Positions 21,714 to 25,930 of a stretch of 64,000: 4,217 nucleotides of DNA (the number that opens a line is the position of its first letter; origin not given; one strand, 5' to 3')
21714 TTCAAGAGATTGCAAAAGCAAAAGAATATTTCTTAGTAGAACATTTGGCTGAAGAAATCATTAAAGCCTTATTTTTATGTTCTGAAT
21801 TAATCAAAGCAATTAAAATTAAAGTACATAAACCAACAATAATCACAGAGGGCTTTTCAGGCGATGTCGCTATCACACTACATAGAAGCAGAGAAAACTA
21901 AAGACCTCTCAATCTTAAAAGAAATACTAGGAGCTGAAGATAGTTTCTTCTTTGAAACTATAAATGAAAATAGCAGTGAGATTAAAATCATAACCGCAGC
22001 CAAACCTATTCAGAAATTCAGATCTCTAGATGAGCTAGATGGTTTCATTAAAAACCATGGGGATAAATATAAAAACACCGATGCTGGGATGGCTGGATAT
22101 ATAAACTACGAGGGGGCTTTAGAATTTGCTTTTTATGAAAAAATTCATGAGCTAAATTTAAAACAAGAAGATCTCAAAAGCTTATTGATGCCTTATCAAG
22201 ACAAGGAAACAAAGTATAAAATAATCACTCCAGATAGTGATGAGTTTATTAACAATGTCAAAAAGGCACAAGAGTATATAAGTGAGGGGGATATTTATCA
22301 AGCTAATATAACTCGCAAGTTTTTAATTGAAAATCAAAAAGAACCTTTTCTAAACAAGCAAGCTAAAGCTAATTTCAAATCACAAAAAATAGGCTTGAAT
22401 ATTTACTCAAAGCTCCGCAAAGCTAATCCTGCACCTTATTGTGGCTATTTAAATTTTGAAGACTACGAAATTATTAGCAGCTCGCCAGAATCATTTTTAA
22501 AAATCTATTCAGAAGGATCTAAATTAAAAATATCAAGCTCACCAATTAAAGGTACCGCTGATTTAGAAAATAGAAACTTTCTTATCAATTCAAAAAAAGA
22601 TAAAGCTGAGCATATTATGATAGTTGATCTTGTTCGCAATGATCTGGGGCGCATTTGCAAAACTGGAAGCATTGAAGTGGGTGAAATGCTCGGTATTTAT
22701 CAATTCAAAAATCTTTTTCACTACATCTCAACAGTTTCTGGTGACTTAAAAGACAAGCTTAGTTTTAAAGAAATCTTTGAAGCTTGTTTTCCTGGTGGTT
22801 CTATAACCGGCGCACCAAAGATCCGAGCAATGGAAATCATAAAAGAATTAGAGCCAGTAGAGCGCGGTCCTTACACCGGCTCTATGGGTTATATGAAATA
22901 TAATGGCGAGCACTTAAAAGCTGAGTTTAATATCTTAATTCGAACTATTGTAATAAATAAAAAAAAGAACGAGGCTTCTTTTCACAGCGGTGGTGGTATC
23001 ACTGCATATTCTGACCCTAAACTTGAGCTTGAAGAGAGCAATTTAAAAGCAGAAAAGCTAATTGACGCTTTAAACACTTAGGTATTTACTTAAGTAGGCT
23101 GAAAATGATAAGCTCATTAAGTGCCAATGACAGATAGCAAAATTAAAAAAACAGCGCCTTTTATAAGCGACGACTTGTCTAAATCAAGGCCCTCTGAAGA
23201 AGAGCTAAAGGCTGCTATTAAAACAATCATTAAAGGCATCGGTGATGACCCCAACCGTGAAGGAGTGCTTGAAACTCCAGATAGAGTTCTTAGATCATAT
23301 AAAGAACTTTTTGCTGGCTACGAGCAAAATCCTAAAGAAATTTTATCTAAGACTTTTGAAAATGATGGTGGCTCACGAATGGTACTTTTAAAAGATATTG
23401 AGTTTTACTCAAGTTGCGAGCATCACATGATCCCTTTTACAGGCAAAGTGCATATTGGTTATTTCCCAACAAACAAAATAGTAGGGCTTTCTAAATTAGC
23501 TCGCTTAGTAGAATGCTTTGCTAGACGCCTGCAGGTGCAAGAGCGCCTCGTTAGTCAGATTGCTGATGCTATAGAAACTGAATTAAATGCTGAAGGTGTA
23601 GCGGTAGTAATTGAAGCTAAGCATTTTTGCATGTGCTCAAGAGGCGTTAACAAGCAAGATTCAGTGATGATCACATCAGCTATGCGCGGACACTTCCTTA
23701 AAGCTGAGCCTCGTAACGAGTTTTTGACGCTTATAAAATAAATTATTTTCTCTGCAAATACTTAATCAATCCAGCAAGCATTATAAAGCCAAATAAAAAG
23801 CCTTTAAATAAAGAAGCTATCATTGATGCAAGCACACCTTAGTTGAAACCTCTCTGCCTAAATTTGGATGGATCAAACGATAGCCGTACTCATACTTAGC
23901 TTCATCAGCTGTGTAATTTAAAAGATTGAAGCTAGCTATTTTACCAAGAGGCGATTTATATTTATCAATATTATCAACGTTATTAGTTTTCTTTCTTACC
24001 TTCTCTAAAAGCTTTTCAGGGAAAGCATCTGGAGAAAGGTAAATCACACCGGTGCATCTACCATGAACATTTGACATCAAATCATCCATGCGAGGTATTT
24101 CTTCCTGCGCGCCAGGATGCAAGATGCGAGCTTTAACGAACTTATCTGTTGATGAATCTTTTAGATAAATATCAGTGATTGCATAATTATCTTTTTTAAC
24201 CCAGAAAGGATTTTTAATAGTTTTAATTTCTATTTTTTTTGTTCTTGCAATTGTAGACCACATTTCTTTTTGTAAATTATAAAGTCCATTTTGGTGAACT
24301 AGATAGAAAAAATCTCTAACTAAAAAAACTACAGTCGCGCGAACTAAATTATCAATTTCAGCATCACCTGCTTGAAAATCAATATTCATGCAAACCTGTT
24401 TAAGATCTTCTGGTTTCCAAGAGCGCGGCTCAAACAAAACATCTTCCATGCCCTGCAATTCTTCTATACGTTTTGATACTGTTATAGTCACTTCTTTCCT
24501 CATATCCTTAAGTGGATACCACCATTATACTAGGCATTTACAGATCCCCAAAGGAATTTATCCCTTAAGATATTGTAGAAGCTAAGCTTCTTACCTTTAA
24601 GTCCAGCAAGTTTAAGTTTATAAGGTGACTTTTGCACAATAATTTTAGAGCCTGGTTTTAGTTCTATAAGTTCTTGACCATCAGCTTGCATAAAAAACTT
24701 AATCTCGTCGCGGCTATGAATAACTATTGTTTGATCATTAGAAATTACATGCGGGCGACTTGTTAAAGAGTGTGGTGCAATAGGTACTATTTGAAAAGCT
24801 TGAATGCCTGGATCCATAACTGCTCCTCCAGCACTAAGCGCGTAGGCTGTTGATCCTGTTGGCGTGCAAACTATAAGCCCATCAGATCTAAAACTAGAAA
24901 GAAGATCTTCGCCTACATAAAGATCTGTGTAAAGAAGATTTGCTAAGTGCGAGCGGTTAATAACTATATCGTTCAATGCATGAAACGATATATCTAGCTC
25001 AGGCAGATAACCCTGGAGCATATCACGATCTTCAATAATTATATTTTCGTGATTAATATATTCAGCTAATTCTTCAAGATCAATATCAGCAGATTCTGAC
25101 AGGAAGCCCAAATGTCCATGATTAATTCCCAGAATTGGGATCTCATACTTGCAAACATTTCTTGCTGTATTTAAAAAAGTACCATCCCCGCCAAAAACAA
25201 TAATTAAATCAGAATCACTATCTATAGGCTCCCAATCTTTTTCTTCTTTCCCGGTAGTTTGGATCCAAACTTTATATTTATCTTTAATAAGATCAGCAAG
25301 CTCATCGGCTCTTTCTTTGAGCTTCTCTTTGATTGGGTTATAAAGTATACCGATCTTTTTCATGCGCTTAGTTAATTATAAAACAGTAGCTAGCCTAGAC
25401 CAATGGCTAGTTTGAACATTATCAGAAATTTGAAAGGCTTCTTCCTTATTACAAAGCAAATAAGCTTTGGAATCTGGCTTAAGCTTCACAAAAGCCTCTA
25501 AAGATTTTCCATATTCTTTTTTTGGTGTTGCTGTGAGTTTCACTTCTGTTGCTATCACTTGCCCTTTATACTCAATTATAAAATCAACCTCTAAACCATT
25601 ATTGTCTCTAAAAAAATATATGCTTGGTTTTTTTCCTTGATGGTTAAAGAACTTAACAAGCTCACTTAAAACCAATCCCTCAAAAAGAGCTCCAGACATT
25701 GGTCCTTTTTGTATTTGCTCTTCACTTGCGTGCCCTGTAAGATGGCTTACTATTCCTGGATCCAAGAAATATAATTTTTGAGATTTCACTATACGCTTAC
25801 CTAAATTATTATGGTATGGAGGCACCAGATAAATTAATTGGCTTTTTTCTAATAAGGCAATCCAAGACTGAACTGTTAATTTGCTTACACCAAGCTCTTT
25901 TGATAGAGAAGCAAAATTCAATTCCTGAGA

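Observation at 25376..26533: Three dispersed paralogs of an AAA+ ATPase fused to a PD-(D/E)xK-like C-terminal segment (25376-26533, 32583-33713, 58663-59877).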

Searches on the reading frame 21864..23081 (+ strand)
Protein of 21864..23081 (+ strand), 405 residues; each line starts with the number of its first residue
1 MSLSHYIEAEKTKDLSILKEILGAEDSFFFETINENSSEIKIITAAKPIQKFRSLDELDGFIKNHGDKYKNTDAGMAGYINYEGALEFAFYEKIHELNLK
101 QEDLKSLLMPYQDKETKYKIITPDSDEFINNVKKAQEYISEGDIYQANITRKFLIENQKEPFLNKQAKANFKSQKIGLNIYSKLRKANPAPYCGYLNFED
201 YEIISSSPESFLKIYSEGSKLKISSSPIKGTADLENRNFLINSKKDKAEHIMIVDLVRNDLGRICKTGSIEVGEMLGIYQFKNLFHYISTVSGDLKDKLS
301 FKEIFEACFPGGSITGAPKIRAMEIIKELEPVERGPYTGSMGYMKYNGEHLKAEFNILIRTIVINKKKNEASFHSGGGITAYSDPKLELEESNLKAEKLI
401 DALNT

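Call 19: search_protein_families(library=pfam, proteins=[window:21864-23081:+], max_evalue=0.0001)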
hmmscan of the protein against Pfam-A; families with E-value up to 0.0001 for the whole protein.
window:21864-23081:+ (405 aa): 1 family
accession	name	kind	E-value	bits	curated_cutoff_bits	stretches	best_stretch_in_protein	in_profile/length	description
PF00425.24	Chorismate_bind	-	1.3e-74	251.5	27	1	125-395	2-257/257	chorismate binding enzyme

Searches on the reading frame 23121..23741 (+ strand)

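Call 19: search_protein_families(library=pfam, proteins=[window:23121-23741:+], max_evalue=0.0001)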
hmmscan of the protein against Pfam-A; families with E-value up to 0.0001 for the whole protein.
window:23121-23741:+ (206 aa): 1 family
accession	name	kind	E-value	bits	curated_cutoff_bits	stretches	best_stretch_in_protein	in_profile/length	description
PF01227.27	GTP_cyclohydroI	-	7.9e-72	240.9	27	1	30-205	2-178/179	GTP cyclohydrolase I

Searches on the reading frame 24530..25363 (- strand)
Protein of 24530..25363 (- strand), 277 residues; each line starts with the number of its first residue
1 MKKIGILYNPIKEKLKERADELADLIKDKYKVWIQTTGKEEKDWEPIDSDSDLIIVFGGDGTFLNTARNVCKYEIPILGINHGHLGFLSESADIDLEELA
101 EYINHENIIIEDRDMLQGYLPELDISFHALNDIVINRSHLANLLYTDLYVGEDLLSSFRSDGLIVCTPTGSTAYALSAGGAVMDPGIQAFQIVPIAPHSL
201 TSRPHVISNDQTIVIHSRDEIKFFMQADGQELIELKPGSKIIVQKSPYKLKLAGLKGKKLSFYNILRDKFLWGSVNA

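Call 19: search_protein_families(library=pfam, proteins=[window:24530-25363:-], max_evalue=0.0001)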
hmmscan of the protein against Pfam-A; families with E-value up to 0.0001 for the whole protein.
window:24530-25363:- (277 aa): 2 families
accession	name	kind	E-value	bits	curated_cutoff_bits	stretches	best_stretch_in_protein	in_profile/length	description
PF20143.4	NAD_kinase_C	-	8.1e-35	119.7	23.7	1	130-252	1-123/126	ATP-NAD kinase C-terminal domain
PF01513.26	NAD_kinase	-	2.8e-18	66.9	25.5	1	47-105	69-127/130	ATP-NAD kinase N-terminal domain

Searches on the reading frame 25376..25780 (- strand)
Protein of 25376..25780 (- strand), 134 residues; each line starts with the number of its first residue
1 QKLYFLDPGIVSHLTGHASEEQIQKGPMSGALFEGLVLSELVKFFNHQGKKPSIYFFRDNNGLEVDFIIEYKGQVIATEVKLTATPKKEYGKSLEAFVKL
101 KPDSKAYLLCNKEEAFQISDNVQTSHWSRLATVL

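Call 60: predict_structure(alignment_id=A3)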
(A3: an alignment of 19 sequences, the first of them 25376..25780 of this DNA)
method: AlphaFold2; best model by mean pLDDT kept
length: 134 residues; sequences in the alignment: 19
mean_pLDDT: 94.3   pTM: 0.86
mean pLDDT of the five models: 94.3, 93.5, 93.4, 93.3, 93.2
residues with pLDDT >= 90: 123; 70-90: 11; 50-70: 0; < 50: 0
segments of 3 or more residues with pLDDT < 50: none
pLDDT, mean of each block of 10 residues (from residue 1): 87 92 93 95 94 94 96 96 96 98 97 95 95 86
secondary structure, 60 per line:
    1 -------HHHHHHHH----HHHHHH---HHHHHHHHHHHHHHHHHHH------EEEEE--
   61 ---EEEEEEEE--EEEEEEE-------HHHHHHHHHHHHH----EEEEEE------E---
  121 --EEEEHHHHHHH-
elements in order: H8-15 H20-25 H29-47 E54-58 E64-71 E74-80 H88-100 E105-110 E123-126 H127-133

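Call 64: fold_search(model_id=the predicted structure, library=pdb)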
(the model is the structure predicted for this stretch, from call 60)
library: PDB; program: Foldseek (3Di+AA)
matches with E <= 10: 448; with E <= 0.001: 1
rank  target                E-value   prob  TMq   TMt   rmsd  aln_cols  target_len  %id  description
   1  8q3z_A                6.5e-04  1.00  0.55  0.20   4.7       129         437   17  Crystal structure of cA4-bound Can2 from Thermoanaerobacter brockii (released 2023-11-22)
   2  8q41_B                1.2e-03  1.00  0.49  0.19   5.5       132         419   16  Crystal structure of Can2 (E341A) bound to cA4 and TTTAAA ssDNA (released 2023-11-22)
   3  8q41_A                1.2e-03  1.00  0.49  0.18   5.5       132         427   16  Crystal structure of Can2 (E341A) bound to cA4 and TTTAAA ssDNA (released 2023-11-22)
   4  8q43_A                1.9e-03  1.00  0.56  0.21   4.5       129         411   16  Crystal structure of cA4-bound Can2 (E341A) in complex with oligo-C DNA (released 2023-11-22)
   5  8q43_B                3.5e-03  1.00  0.48  0.18   5.6       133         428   17  Crystal structure of cA4-bound Can2 (E341A) in complex with oligo-C DNA (released 2023-11-22)
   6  8q44_B                3.7e-03  1.00  0.56  0.20   4.5       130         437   17  Crystal structure of cA4-bound Can2 (E364R) in complex with oligo-T DNA (released 2023-11-22)
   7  8q42_A                3.7e-03  1.00  0.48  0.18   5.5       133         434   16  Crystal structure of cA4-bound Can2 (E341A) in complex with oligo-A DNA (released 2023-11-22)
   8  9u49_A                5.5e-03  1.00  0.52  0.20   4.5       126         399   17  crystal structure of Cdn1 in complex with cA4 (released 2026-02-04)
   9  8q42_B                6.3e-03  0.99  0.48  0.18   5.5       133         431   16  Crystal structure of cA4-bound Can2 (E341A) in complex with oligo-A DNA (released 2023-11-22)
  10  9bgk_F                7.1e-03  0.99  0.50  0.07   4.2       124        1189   15  Structure of V.cholera DdmDE (2D:1E) in complex with DNA (released 2024-10-23)
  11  6hz4_N                9.9e-03  0.98  0.49  0.44   5.0       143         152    9  Structure of McrBC without DNA binding domains (one half of the full complex) (released 2019-07-24)
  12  6ut6_G                1.2e-02  0.96  0.47  0.22   6.1       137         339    8  Cryo-EM structure of the Escherichia coli McrBC complex (released 2020-10-21)
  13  8fg6_B                1.2e-02  0.85  0.30  0.28   8.5       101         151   15  Design of amyloidogenic peptide traps (released 2024-03-20)
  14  9ezy_A                1.3e-02  0.93  0.50  0.09   6.8       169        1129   13  Vibrio cholerae DdmD-DdmE holo complex (released 2024-09-04)
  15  9bf1_A                1.4e-02  0.97  0.47  0.07   4.8       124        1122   15  Structure of apo-state V. cholerae DdmD (released 2024-08-21)
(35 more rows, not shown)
